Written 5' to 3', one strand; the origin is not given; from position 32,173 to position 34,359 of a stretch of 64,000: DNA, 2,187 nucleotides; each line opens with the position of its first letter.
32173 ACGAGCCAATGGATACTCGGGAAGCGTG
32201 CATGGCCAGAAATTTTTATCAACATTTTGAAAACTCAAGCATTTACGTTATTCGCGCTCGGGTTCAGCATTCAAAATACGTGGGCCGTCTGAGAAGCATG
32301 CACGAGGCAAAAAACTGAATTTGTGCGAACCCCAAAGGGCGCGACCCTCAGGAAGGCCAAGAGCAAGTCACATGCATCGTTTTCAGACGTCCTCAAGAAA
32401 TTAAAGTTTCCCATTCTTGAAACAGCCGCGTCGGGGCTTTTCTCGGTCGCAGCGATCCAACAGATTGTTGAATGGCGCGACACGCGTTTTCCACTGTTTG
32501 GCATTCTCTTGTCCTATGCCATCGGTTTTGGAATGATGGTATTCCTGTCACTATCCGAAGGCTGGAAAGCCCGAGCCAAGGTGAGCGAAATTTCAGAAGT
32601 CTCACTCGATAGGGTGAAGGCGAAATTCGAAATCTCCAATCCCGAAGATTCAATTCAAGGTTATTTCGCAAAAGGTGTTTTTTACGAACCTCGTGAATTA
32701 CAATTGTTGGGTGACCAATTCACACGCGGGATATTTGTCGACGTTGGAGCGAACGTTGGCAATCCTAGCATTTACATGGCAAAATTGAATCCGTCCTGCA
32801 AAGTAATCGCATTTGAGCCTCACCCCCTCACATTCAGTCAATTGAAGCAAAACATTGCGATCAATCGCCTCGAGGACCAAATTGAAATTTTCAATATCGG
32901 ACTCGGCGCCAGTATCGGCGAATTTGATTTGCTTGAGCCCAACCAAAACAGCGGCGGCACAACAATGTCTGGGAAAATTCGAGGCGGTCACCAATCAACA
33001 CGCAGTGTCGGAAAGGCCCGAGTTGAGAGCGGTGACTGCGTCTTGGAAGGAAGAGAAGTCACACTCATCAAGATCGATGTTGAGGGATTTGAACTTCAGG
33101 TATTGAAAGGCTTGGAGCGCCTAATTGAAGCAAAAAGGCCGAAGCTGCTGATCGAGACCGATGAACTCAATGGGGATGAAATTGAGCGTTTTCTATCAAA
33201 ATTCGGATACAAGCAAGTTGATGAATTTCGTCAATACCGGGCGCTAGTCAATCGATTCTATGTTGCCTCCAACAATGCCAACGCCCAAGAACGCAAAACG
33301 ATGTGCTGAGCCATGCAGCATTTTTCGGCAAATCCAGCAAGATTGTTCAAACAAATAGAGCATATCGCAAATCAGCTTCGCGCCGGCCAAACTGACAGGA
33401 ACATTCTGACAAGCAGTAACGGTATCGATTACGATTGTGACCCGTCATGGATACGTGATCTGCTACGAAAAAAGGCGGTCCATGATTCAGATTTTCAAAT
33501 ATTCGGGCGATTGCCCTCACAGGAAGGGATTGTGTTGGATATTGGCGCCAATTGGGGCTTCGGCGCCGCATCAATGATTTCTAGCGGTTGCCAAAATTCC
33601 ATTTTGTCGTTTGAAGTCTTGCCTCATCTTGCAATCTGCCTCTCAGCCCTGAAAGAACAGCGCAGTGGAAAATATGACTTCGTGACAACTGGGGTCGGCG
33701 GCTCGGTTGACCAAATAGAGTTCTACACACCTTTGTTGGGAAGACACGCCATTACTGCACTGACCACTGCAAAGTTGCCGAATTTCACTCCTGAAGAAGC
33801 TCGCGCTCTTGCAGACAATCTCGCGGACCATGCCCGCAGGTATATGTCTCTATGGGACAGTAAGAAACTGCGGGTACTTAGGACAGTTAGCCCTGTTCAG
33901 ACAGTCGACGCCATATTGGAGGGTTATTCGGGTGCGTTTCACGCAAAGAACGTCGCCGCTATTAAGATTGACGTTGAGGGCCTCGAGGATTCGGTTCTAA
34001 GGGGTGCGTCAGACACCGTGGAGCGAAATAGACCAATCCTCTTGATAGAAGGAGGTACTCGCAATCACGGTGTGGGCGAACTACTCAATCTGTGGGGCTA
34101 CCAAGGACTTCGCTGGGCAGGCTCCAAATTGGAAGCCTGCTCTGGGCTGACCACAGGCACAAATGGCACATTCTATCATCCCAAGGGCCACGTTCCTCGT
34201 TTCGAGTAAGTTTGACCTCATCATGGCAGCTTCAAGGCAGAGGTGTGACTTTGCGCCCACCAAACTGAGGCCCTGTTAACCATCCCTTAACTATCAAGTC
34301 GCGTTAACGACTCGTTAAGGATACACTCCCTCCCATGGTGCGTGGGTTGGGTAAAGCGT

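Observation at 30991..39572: ~8.5-kb accessory block wedged between ctrA and chpT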

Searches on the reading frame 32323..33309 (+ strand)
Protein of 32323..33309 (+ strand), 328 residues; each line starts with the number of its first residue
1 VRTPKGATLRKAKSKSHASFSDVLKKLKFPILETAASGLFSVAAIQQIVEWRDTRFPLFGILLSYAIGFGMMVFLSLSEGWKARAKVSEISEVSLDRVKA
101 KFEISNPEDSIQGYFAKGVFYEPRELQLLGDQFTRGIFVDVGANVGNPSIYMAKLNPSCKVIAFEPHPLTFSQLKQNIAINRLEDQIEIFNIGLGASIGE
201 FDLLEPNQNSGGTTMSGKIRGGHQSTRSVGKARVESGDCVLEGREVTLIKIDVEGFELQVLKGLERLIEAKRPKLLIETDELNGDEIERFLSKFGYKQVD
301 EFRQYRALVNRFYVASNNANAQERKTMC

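Call 4: search_protein_families(library=pfam, proteins=[window:32323-33309:+], max_evalue=0.001)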
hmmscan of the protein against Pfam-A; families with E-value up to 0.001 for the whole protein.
window:32323-33309:+ (328 aa): 2 families
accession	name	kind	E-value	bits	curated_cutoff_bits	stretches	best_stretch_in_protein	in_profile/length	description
PF05050.19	Methyltransf_21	-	2.7e-20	73.6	22.7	1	140-297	1-172/173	Methyltransferase FkbM domain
PF02475.24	TRM5-TYW2_MTfase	-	9.6e-06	26.1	28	1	137-189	39-91/164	TRM5/TYW2 methyltransferase domain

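Call 23: search_protein_families(library=ncbifam, proteins=[window:32323-33309:+], max_evalue=0.001)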
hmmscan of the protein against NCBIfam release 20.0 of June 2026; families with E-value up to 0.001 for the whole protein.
window:32323-33309:+ (328 aa): 4 families
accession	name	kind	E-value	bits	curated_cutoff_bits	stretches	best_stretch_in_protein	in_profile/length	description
TIGR01444.1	fkbM_fam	subfamily_domain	1.9e-30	106.2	37.7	1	138-279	2-142/143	FkbM family methyltransferase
NF047823.1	tRNAwyosTaw2Pyroc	equivalog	2.3e-05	24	550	1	137-192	128-182/277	tRNA(Phe) (4-demethylwyosine(37)-C(7)) aminocarboxypropyltransferase Taw2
TIGR02469.1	CbiT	equivalog_domain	0.00018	21.8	78.3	1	137-191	22-75/124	precorrin-6Y C5,15-methyltransferase (decarboxylating) subunit CbiT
NF047824.1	tRNAwyosineTaw2Meth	equivalog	0.00031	20.5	350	0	135-190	94-149/245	tRNA(Phe) (4-demethylwyosine(37)-C(7)) aminocarboxypropyltransferase Taw2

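Call 79: search_protein_representatives(protein=window:32323-33309:+)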
Query: 328 residues. Proteins with E-value up to 0.001 (for the whole library): 73461; up to 1e-10: 8585; up to 1e-30: 43. The best 150 are listed.
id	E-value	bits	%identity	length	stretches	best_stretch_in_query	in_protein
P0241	2.1e-59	217.9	93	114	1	215-328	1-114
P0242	8.1e-44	166.7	41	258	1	90-301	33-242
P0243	1.7e-40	155.8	39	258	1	98-314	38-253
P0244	2.6e-40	155.2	40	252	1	91-310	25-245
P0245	1.6e-38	149.4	37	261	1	64-314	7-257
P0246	2.4e-38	148.8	37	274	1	85-306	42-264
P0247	1.1e-37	146.6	40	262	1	89-314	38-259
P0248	8.2e-37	143.7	30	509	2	99-312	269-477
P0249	1.4e-36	143.0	39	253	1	101-310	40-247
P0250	6.0e-36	140.9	41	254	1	92-299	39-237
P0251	4.4e-35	138.1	37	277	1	90-316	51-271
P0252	2.0e-34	135.9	40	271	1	99-311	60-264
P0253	3.0e-34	135.3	39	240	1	92-312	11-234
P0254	3.4e-34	135.1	41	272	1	105-311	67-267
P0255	3.6e-34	135.1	38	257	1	92-307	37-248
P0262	5.7e-33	131.1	31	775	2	97-315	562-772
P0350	1.3e-25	107.0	34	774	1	100-314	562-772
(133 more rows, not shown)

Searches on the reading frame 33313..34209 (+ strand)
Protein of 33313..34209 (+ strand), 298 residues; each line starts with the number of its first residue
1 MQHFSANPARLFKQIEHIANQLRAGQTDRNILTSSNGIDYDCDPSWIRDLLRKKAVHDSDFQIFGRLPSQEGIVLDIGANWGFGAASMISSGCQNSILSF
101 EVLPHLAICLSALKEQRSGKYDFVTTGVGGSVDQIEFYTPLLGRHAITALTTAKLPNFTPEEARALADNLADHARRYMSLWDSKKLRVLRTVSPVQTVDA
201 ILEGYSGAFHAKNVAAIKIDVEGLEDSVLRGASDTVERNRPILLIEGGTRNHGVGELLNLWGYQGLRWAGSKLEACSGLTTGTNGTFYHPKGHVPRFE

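Call 4: search_protein_families(library=pfam, proteins=[window:33313-34209:+], max_evalue=0.001)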
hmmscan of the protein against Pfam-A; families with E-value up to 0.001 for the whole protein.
window:33313-34209:+ (298 aa): 1 family
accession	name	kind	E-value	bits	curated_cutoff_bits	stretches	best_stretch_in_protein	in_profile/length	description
PF05050.19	Methyltransf_21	-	1.2e-09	39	22.7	1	76-247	1-148/173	Methyltransferase FkbM domain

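Call 23: search_protein_families(library=ncbifam, proteins=[window:33313-34209:+], max_evalue=0.001)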
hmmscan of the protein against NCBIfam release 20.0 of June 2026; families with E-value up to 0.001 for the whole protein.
window:33313-34209:+ (298 aa): 1 family
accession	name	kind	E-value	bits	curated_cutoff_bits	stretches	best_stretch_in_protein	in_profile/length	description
TIGR01444.1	fkbM_fam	subfamily_domain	1.1e-13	51.9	37.7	1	74-246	2-141/143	FkbM family methyltransferase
